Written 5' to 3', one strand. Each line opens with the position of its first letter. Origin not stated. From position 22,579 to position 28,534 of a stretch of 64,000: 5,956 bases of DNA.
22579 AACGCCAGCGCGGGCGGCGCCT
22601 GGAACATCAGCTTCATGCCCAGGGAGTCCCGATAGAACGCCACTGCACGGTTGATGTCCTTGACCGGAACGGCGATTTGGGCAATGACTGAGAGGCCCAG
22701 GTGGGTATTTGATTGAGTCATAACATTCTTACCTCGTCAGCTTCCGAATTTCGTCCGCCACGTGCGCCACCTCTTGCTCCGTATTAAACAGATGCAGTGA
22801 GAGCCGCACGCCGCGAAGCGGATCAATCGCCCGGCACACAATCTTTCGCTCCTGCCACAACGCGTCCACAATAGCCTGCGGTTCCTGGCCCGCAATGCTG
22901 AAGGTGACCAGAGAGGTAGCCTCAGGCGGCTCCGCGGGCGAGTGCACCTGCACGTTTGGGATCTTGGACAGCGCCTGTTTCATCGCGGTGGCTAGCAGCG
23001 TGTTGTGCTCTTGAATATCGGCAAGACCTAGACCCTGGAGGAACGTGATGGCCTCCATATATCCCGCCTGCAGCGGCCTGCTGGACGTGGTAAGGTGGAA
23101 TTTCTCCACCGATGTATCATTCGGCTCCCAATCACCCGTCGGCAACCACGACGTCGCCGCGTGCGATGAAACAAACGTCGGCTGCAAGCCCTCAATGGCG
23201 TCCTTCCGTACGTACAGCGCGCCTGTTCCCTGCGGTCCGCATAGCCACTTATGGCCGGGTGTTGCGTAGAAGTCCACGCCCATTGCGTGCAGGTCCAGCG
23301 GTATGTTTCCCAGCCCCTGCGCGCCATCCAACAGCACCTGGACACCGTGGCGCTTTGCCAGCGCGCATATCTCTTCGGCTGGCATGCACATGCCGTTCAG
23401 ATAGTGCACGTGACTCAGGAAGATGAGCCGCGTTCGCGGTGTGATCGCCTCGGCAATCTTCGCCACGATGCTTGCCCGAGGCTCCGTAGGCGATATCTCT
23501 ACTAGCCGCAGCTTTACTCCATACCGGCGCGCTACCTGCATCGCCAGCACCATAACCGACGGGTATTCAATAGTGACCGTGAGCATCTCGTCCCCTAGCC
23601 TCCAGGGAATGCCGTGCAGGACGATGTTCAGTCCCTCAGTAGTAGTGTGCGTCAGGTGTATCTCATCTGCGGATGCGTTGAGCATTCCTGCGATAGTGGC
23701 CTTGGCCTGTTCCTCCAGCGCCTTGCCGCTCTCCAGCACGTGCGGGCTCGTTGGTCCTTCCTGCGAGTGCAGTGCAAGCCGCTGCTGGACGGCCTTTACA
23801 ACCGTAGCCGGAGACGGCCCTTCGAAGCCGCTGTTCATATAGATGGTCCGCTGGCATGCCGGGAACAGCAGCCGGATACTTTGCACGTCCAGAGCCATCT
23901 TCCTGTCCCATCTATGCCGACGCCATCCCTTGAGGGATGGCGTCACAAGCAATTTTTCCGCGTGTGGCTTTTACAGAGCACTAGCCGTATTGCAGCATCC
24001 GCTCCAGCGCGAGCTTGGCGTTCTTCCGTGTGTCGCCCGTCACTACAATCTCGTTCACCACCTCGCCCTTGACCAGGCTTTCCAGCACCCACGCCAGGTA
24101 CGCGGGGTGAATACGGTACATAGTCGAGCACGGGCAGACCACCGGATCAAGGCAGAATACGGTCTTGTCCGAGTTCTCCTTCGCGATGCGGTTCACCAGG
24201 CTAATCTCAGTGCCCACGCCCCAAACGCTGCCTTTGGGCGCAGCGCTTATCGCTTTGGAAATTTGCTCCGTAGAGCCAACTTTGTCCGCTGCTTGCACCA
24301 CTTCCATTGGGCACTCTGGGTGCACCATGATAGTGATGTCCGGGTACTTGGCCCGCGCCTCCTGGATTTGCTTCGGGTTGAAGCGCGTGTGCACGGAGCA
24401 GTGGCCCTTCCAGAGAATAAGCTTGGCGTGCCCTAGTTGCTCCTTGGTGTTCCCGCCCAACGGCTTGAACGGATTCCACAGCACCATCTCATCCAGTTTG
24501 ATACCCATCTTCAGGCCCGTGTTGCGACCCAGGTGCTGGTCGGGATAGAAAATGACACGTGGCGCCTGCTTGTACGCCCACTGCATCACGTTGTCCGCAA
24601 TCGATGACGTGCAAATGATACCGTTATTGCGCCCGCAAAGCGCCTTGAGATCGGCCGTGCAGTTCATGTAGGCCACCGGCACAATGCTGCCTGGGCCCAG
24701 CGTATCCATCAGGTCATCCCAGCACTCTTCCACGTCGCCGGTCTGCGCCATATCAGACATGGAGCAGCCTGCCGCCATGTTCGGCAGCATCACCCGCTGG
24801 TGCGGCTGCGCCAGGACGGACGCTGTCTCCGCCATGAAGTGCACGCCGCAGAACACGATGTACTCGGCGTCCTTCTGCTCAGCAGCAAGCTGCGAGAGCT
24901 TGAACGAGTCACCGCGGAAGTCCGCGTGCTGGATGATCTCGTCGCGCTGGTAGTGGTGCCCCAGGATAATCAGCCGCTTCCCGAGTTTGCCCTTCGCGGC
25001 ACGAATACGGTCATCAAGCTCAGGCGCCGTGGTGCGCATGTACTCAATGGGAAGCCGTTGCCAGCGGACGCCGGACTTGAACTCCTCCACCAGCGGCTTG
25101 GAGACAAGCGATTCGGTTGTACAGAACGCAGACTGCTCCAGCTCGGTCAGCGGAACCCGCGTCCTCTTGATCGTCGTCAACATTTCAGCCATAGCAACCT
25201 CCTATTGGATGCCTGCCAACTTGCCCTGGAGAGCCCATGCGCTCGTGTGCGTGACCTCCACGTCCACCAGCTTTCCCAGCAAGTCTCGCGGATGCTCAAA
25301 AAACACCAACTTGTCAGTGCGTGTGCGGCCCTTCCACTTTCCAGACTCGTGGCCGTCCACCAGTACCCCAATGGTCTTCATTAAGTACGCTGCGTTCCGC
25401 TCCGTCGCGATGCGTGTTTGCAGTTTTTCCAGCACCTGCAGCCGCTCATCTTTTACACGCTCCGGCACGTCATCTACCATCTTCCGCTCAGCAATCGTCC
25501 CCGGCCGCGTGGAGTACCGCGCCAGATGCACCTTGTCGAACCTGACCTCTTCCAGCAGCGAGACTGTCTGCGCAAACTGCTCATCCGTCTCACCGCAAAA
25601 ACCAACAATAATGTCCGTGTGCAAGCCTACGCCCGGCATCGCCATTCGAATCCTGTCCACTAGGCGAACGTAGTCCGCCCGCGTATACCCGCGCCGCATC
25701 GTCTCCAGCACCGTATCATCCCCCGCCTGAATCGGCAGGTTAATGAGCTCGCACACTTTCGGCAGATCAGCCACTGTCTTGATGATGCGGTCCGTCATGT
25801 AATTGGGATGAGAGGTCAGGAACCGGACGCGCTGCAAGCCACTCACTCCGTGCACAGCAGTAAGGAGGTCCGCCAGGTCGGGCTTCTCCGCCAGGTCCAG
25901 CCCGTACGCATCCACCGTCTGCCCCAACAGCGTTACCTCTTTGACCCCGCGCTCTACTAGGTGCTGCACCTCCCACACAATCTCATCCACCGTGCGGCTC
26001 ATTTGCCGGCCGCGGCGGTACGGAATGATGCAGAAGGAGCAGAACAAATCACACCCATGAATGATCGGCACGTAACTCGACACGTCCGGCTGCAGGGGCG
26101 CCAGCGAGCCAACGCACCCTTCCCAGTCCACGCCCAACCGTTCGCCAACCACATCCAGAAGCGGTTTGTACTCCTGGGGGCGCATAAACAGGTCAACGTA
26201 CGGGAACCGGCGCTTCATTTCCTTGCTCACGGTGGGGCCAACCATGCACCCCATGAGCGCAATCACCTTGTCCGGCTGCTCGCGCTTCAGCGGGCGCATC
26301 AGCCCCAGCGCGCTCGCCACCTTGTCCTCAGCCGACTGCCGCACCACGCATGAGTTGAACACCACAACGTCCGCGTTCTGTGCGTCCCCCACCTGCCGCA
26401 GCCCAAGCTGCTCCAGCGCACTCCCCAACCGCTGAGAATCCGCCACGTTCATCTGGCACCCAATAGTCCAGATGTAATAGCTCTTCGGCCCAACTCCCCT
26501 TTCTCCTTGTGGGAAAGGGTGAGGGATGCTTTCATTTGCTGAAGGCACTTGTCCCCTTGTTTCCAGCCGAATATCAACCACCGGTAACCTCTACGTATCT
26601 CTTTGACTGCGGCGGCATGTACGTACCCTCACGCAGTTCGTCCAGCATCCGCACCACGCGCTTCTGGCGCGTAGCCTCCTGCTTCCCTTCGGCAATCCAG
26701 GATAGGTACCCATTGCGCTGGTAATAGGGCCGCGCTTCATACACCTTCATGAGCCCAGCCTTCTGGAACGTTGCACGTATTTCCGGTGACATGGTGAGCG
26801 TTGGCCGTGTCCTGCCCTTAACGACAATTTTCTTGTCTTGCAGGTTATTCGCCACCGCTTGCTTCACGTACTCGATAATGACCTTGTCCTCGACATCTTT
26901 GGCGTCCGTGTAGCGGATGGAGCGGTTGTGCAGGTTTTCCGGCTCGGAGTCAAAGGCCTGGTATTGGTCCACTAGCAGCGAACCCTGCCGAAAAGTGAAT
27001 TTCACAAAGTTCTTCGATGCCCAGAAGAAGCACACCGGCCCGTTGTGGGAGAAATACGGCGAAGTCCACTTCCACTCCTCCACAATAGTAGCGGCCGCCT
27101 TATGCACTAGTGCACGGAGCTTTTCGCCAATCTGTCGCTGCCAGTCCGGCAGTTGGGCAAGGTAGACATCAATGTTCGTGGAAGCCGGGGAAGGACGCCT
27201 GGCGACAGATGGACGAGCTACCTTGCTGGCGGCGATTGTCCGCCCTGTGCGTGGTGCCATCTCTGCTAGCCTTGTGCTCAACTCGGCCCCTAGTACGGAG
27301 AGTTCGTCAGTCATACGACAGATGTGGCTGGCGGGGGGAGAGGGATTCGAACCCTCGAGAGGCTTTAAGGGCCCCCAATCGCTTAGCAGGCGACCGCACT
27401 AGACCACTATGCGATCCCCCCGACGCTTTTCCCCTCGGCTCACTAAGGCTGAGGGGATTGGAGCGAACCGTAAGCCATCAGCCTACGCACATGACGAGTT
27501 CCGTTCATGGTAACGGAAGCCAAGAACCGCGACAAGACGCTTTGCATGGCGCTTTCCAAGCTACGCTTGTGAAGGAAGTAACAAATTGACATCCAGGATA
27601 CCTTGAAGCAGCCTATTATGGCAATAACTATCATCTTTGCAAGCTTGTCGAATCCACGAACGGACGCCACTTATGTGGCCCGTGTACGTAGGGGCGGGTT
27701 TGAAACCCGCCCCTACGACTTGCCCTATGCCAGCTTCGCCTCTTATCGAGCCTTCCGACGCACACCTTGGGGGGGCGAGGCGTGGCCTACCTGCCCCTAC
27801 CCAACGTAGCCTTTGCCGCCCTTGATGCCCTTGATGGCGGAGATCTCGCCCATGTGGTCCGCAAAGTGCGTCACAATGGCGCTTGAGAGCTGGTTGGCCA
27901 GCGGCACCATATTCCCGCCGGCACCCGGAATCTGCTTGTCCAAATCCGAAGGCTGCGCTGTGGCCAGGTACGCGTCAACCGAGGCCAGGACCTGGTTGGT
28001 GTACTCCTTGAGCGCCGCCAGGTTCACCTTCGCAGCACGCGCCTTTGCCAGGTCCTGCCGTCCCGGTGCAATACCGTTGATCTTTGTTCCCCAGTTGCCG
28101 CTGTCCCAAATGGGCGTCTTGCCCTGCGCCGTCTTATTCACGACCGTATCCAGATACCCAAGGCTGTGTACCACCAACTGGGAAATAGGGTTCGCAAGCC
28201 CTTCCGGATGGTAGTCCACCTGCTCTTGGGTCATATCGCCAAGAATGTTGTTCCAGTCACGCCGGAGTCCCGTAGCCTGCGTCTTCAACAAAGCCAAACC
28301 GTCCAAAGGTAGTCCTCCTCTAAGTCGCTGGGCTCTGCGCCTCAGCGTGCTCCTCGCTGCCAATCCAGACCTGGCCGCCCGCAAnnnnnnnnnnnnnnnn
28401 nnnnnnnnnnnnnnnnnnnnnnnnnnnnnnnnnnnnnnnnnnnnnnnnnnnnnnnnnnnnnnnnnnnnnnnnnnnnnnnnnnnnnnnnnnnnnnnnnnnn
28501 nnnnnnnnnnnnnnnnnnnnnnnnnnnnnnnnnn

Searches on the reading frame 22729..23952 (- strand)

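Call 98: search_protein_families(library=pfam, proteins=[window:22729-23952:-], max_evalue=0.00001)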
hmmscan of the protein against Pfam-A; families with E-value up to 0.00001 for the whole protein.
window:22729-23952:- (407 aa): 2 families
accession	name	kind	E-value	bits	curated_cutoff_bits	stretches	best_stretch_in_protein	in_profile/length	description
PF00266.25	Aminotran_5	-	2e-58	198.6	21.5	1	47-396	11-369/371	Aminotransferase class-V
PF01041.23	DegT_DnrJ_EryC1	-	9.1e-12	45.3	19.8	1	103-215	47-151/360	DegT/DnrJ/EryC1/StrS aminotransferase family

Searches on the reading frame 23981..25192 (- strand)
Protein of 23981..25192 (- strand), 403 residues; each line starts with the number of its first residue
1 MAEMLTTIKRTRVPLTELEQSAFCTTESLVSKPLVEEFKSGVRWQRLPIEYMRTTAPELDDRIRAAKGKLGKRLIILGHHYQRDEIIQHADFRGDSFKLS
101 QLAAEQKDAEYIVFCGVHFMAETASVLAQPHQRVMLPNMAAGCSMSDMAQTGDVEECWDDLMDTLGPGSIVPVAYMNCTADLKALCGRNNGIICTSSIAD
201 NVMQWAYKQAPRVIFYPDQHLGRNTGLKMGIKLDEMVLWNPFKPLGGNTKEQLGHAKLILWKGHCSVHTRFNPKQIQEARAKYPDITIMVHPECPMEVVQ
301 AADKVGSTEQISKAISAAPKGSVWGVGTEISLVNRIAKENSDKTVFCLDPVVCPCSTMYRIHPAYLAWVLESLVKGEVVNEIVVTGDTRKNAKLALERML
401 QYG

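Call 98: search_protein_families(library=pfam, proteins=[window:23981-25192:-], max_evalue=0.00001)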
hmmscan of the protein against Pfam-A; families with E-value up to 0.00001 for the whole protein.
window:23981-25192:- (403 aa): 1 family
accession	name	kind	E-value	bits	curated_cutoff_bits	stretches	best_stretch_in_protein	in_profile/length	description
PF02445.21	NadA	-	3.9e-99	331.9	27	1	62-401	2-295/295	Quinolinate synthetase A protein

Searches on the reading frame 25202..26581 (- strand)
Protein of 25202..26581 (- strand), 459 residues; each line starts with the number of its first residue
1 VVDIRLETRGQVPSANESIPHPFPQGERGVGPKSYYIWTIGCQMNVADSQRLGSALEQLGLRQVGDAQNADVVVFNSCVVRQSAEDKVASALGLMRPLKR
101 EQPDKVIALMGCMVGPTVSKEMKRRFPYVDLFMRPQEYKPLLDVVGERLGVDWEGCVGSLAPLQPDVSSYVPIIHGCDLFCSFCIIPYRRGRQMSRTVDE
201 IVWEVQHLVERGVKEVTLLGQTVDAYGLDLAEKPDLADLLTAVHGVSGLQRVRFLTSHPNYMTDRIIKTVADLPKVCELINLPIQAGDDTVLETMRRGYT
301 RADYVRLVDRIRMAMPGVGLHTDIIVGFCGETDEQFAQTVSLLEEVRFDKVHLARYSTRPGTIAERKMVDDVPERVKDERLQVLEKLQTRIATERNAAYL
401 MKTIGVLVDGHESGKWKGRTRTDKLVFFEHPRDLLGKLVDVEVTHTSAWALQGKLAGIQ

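Call 98: search_protein_families(library=pfam, proteins=[window:25202-26581:-], max_evalue=0.00001)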
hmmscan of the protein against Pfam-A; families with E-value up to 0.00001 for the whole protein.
window:25202-26581:- (459 aa): 3 families
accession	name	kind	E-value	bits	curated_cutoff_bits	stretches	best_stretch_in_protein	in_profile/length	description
PF04055.27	Radical_SAM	-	1.3e-26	94.2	29.5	1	172-343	2-166/166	Radical SAM superfamily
PF00919.26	UPF0004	-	7.9e-23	80.8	27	1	35-133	2-97/98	Uncharacterized protein family UPF0004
PF01938.26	TRAM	-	5.3e-06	26.6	21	1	399-455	3-60/61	TRAM domain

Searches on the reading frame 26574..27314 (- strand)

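Call 98: search_protein_families(library=pfam, proteins=[window:26574-27314:-], max_evalue=0.00001)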
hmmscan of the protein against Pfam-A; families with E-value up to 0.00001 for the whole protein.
window:26574-27314:- (246 aa): 3 families
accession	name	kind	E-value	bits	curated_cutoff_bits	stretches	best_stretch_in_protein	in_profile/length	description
PF08818.16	DUF1801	-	8e-16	58.7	27.2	1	59-154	1-85/85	Domain of unknown function (DU1801)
PF13376.11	OmdA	-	2.7e-11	43.7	25.6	1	173-230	2-60/60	Bacteriocin-protection, YdeI or OmpD-Associated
PF18899.5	DUF5655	-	1.8e-06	28.4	24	1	56-153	9-105/109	Domain of unknown function (DUF5655)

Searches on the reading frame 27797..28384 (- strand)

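Call 98: search_protein_families(library=pfam, proteins=[window:27797-28384:-], max_evalue=0.00001)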
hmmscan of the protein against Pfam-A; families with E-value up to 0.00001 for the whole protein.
window:27797-28384:- (195 aa): 1 family
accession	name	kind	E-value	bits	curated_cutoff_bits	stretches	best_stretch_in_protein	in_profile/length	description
PF12867.12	DinB_2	-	7.6e-08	33.3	24.8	1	40-181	5-128/128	DinB superfamily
